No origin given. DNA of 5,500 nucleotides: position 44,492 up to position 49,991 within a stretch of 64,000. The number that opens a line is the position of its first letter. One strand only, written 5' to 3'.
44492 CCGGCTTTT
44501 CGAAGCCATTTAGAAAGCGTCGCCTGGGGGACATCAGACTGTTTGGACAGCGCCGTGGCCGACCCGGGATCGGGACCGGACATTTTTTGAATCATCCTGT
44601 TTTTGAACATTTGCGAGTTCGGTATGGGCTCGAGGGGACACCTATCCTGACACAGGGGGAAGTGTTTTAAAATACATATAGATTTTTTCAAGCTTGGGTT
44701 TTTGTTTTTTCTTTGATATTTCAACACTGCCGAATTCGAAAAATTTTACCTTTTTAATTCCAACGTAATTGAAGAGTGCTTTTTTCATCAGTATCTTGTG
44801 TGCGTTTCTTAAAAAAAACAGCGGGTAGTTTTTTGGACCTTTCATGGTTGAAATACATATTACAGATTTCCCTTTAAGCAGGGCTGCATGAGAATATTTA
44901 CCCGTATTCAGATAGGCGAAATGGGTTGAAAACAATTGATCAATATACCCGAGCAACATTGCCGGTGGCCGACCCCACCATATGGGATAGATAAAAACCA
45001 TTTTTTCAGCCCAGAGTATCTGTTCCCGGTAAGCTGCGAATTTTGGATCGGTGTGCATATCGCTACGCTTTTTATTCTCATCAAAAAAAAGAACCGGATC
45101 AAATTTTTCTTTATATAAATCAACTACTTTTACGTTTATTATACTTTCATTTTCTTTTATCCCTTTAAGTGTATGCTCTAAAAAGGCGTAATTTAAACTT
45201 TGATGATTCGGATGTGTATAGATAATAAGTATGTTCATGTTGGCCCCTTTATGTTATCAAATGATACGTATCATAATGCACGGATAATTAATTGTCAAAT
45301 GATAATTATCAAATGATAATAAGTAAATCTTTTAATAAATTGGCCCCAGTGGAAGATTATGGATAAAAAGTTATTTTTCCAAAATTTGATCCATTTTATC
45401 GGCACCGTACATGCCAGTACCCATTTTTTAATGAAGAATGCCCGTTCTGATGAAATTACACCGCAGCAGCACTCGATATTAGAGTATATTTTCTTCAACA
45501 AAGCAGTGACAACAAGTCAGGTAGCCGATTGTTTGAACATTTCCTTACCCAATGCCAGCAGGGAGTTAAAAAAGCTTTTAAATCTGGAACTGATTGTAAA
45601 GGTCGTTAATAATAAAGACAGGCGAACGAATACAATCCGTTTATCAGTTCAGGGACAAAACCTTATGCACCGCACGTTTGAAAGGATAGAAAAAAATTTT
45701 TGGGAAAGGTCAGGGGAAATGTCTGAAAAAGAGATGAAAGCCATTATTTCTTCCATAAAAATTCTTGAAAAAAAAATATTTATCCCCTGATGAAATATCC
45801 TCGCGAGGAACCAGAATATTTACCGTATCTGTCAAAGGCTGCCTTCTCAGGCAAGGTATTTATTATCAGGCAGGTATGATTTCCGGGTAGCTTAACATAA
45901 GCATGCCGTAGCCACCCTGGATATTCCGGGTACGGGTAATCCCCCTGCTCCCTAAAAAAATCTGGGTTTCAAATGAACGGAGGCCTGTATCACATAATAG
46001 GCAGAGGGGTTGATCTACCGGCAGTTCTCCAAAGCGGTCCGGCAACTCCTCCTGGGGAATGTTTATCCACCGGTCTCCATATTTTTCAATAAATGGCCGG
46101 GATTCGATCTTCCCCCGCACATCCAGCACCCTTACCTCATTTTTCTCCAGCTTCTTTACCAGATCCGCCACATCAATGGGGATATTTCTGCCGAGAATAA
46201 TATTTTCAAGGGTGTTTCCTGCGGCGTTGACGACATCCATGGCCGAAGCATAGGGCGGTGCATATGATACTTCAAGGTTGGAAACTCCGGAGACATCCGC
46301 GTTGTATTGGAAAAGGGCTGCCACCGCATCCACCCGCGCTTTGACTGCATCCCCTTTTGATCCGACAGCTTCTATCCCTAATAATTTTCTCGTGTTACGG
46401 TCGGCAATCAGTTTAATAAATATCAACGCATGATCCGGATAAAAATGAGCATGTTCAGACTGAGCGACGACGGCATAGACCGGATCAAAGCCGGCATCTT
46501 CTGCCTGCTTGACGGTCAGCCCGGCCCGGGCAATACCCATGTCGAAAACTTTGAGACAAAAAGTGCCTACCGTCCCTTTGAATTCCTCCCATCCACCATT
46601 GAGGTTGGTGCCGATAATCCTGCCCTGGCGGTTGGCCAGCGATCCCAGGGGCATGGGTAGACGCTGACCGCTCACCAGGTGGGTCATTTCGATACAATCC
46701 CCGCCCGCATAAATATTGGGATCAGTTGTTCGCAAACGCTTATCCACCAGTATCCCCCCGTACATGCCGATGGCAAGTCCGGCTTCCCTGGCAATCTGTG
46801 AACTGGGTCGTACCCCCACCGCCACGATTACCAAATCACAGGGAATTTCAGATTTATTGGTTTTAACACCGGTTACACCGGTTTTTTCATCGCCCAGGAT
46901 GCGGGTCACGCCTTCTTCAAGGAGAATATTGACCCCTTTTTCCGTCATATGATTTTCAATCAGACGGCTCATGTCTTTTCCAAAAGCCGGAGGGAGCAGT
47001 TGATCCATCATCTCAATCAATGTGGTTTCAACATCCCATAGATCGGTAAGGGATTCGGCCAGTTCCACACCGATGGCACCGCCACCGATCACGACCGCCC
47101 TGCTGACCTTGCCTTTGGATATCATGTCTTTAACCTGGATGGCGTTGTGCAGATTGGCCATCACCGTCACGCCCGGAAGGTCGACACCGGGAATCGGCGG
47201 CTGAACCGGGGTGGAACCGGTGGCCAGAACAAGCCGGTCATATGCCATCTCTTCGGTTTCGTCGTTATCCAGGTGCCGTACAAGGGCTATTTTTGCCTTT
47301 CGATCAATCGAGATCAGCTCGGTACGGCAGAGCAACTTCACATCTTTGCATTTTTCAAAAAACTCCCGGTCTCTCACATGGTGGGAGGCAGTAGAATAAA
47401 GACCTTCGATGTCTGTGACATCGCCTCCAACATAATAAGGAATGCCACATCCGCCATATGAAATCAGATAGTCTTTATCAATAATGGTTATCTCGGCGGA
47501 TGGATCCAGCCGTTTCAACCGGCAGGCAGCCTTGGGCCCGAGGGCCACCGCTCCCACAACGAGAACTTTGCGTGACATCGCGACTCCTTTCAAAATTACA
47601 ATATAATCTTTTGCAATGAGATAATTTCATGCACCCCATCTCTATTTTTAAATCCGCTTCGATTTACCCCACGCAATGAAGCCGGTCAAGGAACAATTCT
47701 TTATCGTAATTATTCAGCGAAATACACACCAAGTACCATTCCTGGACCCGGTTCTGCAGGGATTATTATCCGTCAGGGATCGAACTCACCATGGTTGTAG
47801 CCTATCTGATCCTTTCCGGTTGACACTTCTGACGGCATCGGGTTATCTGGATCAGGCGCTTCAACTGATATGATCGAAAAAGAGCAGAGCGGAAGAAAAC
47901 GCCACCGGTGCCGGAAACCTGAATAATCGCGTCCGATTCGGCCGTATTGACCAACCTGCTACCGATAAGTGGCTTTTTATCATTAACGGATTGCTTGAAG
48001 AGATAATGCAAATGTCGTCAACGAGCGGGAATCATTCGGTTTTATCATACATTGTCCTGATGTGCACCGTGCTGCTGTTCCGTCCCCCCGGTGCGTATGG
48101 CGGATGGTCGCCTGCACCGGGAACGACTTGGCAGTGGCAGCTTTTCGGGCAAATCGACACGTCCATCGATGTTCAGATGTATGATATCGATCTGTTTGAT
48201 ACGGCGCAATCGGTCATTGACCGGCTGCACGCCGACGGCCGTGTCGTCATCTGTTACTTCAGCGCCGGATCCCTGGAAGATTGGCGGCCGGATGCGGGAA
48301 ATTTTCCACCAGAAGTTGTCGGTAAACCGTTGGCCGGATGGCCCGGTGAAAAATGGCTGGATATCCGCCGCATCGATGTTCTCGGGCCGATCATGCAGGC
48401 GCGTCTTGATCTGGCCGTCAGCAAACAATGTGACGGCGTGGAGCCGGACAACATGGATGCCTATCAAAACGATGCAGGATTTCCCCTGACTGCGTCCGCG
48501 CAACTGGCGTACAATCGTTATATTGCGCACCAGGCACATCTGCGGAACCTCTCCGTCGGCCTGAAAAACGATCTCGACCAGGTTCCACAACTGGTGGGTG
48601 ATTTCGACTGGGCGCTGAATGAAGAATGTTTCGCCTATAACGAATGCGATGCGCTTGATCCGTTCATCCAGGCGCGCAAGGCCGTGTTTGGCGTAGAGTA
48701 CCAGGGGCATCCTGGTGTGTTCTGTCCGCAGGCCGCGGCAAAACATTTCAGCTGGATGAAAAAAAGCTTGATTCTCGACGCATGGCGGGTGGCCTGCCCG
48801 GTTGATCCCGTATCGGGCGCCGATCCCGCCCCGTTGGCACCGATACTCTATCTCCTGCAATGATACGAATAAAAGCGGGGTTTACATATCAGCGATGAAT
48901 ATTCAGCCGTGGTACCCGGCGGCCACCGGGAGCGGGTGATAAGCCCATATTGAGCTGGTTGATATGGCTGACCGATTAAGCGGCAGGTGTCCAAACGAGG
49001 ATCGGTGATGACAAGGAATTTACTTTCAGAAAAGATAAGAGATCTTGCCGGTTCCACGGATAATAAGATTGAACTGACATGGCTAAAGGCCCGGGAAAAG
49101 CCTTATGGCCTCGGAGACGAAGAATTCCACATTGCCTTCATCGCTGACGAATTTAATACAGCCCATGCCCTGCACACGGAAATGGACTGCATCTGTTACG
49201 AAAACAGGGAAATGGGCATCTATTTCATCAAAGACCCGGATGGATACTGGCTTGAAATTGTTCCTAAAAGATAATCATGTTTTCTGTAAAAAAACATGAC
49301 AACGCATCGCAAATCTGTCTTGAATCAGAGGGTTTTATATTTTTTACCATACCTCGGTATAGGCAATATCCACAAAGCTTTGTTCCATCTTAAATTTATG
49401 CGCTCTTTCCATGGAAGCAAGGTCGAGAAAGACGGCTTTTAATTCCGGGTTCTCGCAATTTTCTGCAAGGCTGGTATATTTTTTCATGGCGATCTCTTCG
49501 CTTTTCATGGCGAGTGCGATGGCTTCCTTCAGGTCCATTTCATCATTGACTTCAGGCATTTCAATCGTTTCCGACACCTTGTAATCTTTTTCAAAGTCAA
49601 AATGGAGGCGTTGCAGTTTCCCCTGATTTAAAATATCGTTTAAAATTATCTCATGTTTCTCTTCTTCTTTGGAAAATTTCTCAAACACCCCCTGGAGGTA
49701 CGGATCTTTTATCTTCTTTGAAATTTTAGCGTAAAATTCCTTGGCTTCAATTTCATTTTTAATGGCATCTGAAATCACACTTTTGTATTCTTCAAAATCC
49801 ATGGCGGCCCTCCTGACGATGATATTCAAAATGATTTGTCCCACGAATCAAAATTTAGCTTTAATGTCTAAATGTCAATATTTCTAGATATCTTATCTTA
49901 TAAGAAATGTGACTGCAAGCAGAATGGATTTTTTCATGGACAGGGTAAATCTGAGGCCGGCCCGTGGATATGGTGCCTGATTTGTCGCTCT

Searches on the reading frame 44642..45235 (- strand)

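Call 8: search_protein_families(library=pfam, proteins=[window:44642-45235:-], max_evalue=0.001)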
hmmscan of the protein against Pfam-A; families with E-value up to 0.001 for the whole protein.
window:44642-45235:- (197 aa): 2 families
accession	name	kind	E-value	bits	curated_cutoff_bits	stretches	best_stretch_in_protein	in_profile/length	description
PF02525.22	Flavodoxin_2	-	2.9e-34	118.9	27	1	1-182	2-187/198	Flavodoxin-like fold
PF03358.20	FMN_red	-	4.7e-12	46.2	24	1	1-133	2-117/152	NADPH-dependent FMN reductase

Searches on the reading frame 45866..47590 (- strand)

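Call 8: search_protein_families(library=pfam, proteins=[window:45866-47590:-], max_evalue=0.001)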
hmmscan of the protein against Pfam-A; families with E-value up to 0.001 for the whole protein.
window:45866-47590:- (574 aa): 7 families
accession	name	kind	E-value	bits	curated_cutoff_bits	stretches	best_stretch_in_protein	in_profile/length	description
PF07992.20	Pyr_redox_2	-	8.3e-63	213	26.1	1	8-300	2-277/291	Pyridine nucleotide-disulphide oxidoreductase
PF00070.33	Pyr_redox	-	7.5e-22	78.1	22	1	164-245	1-80/82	Pyridine nucleotide-disulphide oxidoreductase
PF02852.28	Pyr_redox_dim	-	8.8e-13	48.9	25.3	1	347-451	5-106/110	Pyridine nucleotide-disulphide oxidoreductase, dimerisation domain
PF03486.20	HI0933_like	-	1.1e-05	25.5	50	0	204-261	108-165/244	HI0933-like protein Rossmann domain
PF01266.30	DAO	-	0.0001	22.4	27.9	0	215-269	159-212/353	FAD dependent oxidoreductase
PF13738.12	Pyr_redox_3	-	0.00018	21.3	30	0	207-260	83-134/305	Pyridine nucleotide-disulphide oxidoreductase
PF00581.25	Rhodanese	-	0.00054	20.8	22.2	0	474-561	2-96/102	Rhodanese-like domain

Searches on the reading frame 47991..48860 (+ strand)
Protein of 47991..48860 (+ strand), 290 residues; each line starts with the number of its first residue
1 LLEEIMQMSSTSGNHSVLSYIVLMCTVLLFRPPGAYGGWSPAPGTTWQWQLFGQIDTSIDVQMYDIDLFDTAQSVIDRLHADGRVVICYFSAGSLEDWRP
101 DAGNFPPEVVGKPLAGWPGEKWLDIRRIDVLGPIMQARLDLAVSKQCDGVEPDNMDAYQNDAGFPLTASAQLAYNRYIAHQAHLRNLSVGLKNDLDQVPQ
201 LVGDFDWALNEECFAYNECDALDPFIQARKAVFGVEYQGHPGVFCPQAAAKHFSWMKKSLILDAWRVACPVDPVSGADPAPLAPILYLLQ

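Call 8: search_protein_families(library=pfam, proteins=[window:47991-48860:+], max_evalue=0.001)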
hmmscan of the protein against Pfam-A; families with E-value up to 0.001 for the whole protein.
window:47991-48860:+ (290 aa): 1 family
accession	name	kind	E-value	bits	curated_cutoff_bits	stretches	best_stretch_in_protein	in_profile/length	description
PF03537.19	Glyco_hydro_114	-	4.2e-85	285.1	27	1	46-265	1-231/231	Glycoside-hydrolase family GH114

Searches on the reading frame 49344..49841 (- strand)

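Call 8: search_protein_families(library=pfam, proteins=[window:49344-49841:-], max_evalue=0.001)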
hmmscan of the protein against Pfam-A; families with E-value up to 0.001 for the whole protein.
window:49344-49841:- (165 aa): 6 families
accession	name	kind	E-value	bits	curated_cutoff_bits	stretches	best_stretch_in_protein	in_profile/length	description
PF02915.23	Rubrerythrin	-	1.4e-18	68.1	22.8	1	23-149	3-130/137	Rubrerythrin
PF09537.16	DUF2383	-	1.4e-07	32.1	30.8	0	21-69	4-52/111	Domain of unknown function (DUF2383)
PF13668.12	Ferritin_2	-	9.4e-06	26.3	24.7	1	26-148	9-128/138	Ferritin-like domain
PF22277.2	EncFtn-like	-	3.4e-05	24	27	0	25-66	21-62/85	EncFtn-like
PF21719.3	MIOS_a-sol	-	0.0003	20.8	27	0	34-69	180-215/230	MIOS, alpha-solenoid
PF00210.30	Ferritin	-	0.00032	21.1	24.5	0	21-75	83-140/142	Ferritin-like domain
